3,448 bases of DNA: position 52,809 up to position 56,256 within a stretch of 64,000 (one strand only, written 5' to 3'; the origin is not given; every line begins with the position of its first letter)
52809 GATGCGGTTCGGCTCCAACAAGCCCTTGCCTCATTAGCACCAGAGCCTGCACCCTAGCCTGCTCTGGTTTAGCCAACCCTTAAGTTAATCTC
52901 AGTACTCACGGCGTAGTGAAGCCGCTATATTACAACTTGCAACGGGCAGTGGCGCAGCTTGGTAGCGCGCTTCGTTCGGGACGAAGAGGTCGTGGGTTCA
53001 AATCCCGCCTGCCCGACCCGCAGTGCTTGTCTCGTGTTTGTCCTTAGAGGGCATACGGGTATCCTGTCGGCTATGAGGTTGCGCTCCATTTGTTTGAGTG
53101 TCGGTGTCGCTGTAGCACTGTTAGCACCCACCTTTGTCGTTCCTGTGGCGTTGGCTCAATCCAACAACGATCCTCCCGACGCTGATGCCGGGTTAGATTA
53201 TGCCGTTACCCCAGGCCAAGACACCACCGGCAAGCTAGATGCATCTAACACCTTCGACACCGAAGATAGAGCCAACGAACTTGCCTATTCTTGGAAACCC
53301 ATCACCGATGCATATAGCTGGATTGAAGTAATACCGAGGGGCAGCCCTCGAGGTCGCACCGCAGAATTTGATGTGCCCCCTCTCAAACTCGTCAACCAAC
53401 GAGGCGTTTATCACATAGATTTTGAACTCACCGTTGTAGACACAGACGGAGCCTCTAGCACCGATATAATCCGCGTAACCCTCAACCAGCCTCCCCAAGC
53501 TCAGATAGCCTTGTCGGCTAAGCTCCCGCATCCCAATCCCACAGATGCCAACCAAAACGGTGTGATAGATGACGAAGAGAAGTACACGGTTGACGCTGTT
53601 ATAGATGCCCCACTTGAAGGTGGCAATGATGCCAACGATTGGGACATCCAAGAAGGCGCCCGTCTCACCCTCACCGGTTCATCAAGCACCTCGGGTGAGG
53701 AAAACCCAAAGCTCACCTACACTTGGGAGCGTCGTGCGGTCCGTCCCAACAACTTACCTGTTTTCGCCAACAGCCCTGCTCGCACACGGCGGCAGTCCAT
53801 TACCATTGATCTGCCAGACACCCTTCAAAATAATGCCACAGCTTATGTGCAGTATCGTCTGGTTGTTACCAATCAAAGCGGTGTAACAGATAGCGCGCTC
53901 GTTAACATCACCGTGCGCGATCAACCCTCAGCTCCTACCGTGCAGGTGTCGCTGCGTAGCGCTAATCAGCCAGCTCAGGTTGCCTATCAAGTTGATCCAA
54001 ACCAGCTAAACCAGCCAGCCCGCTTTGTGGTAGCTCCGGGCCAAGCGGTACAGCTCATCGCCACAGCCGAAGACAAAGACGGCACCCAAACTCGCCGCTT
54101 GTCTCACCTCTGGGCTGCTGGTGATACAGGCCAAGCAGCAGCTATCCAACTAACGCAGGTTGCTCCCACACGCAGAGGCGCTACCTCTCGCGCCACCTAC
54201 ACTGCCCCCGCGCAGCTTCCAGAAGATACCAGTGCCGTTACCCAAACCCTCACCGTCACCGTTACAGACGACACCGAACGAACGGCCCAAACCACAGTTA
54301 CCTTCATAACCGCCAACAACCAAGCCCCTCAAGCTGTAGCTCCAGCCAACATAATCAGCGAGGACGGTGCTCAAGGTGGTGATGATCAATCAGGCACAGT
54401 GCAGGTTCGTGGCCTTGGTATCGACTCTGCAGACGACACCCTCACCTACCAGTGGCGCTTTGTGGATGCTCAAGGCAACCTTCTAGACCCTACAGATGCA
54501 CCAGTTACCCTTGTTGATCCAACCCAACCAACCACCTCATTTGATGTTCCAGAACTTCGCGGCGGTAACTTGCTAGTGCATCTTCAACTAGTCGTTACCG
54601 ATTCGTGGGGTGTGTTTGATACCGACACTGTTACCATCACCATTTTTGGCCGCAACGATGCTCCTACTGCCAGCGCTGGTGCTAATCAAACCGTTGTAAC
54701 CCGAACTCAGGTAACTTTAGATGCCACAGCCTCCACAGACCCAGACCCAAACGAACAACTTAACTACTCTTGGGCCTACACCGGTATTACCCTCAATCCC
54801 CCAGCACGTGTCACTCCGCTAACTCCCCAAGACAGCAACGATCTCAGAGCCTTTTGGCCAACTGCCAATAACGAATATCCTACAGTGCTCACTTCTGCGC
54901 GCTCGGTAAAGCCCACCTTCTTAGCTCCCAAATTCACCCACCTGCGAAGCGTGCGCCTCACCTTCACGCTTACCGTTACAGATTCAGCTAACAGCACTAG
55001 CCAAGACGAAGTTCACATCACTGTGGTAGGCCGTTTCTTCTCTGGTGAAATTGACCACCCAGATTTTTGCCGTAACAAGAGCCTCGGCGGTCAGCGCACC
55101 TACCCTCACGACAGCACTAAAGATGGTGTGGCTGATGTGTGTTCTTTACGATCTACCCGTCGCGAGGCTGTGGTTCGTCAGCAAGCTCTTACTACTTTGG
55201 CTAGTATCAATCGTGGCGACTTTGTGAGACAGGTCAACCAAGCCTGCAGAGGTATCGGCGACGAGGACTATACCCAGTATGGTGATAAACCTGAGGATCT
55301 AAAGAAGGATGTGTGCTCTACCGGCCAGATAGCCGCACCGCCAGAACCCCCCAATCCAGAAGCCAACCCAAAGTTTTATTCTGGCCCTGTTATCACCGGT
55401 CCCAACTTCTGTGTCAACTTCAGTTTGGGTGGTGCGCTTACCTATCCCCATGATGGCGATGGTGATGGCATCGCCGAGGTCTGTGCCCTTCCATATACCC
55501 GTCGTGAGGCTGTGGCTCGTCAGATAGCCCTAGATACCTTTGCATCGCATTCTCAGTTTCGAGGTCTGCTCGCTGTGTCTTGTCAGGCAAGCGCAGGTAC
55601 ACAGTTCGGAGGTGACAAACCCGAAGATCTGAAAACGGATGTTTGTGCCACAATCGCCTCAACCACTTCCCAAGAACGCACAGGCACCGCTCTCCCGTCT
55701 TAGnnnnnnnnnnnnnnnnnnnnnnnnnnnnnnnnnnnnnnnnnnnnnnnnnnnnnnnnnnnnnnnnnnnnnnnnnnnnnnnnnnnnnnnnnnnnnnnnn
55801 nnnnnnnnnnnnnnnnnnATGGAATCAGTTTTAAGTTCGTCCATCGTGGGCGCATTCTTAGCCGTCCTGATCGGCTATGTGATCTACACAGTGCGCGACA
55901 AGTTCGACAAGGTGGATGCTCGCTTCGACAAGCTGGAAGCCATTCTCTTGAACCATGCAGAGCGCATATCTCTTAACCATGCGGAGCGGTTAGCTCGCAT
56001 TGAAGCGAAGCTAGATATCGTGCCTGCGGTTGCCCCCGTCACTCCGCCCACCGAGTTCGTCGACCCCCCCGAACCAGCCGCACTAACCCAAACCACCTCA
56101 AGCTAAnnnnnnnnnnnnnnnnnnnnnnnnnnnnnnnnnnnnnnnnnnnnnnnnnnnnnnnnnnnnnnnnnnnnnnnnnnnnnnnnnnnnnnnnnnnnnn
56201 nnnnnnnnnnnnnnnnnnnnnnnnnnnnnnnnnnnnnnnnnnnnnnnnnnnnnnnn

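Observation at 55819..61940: Family of small N-anchored coiled coils with an RhxxhE trimerisation motif and His-containing layers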

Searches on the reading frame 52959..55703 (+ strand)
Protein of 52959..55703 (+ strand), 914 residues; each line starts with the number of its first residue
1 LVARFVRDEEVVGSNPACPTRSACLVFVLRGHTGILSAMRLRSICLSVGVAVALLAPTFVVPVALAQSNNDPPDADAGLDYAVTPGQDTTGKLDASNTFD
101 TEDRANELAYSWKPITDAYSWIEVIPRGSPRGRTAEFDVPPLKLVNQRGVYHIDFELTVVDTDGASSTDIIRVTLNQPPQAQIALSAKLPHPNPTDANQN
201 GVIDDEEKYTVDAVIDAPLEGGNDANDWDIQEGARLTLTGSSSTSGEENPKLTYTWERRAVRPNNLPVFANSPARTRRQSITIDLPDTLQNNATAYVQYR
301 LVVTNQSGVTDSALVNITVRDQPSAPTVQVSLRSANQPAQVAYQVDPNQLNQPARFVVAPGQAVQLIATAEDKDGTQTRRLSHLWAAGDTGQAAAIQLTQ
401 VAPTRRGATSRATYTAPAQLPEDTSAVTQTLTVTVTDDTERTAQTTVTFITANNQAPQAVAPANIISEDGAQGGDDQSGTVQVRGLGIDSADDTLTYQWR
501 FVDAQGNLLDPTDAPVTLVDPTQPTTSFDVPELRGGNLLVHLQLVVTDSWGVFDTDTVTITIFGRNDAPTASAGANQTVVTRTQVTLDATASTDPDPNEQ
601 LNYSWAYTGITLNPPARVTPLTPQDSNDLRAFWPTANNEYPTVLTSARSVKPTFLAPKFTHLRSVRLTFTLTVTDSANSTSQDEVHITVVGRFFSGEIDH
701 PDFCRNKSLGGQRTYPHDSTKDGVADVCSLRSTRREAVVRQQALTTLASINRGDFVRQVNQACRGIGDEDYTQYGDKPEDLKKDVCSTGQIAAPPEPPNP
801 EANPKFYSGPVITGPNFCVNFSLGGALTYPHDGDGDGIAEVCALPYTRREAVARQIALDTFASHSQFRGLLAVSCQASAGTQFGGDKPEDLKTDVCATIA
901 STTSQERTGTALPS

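Call 4: search_protein_families(library=pfam, proteins=[window:52959-55703:+], max_evalue=1)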
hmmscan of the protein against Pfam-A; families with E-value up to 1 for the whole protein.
window:52959-55703:+ (914 aa): 5 families
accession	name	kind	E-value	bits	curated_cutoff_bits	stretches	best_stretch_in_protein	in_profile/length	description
PF22352.2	K319L-like_PKD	-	5.5e-22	78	27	5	657-689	52-84/84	K319L-like, PKD domain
PF02010.21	REJ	-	2.7e-10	39.9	25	2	493-690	12-199/452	REJ domain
PF21027.3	Sde0182_C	-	6.5e-07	30.3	27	1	584-607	1-24/83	Cellulose-binding protein Sde0182, C-terminal domain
PF17803.7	Cadherin_4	-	0.001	20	25.1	1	557-604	2-50/71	Bacterial cadherin-like domain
PF18911.6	PKD_4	-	0.0022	18.5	27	1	566-607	1-41/85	PKD domain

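Call 5: search_protein_families(library=ncbifam, proteins=[window:52959-55703:+], max_evalue=1)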
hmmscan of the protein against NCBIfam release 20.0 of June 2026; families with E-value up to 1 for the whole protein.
window:52959-55703:+ (914 aa): 4 families
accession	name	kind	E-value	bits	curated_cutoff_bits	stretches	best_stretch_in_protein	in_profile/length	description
NF038112.1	myxo_dep_M36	subfamily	3.3e-31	107.4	1500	4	472-609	1201-1327/1604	myxosortase-dependent M36 family metallopeptidase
NF052676.1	YPYG_dom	domain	0.015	15.3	30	1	280-329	25-74/79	YPYG domain-containing protein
NF012211.1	tand_rpt_95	domain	0.14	12.1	90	0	540-572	62-94/98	tandem-95 repeat protein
TIGR01965.1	VCBS_repeat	domain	0.17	12.1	15.5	0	541-579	60-94/99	VCBS domain-containing protein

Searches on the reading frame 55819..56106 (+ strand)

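Call 4: search_protein_families(library=pfam, proteins=[window:55819-56106:+], max_evalue=1)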
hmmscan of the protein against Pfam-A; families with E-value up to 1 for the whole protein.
window:55819-56106:+ (95 aa): 1 family
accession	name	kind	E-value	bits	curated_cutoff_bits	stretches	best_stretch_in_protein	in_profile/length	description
PF14023.12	Bestrophin-like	-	0.19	11.7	32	1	8-44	35-70/232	Bestrophin-like domain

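Call 5: search_protein_families(library=ncbifam, proteins=[window:55819-56106:+], max_evalue=1)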
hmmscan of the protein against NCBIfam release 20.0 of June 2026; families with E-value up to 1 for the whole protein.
window:55819-56106:+ (95 aa): 2 families
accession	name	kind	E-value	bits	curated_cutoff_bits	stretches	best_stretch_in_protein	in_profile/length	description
NF049847.1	FtsL_COG5462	equivalog_domain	0.023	14.4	50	1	8-56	4-52/85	cell division protein FtsL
NF041435.1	UmoD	subfamily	0.16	11.5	150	1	16-55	112-152/158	UmoD family flagellar biogenesis regulator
